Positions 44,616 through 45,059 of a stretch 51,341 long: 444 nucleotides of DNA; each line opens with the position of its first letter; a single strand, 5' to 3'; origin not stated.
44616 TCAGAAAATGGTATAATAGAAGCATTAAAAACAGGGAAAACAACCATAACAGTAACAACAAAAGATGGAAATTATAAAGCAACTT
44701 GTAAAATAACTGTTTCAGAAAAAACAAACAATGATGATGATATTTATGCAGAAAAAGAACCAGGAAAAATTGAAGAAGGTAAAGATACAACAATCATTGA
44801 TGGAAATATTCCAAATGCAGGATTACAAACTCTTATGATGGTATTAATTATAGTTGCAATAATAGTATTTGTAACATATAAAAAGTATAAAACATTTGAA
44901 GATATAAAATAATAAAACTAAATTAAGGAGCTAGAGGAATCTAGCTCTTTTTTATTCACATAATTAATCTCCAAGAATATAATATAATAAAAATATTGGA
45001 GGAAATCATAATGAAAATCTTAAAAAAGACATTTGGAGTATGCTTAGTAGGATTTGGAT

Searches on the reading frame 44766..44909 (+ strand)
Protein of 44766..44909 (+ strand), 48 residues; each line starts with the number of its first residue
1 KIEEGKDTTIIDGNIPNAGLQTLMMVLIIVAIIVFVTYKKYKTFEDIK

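Call 22: search_protein_families(library=ncbifam, proteins=[window:44766-44909:+], max_evalue=10)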
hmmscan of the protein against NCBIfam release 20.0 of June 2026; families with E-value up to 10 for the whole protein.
seq(48 aa): 0 families

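Call 23: search_protein_families(library=pfam, proteins=[window:44766-44909:+], max_evalue=10)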
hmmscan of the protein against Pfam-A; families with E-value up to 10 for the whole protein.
seq(48 aa): 2 families
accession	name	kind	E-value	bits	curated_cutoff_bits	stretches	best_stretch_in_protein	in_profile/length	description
PF17359.7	DUF5385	-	0.053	13.6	25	1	21-43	7-29/217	Family of unknown function (DUF5385)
PF23906.1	DUF7248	-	0.059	13.8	27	1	24-48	19-43/58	Family of unknown function (DUF7248)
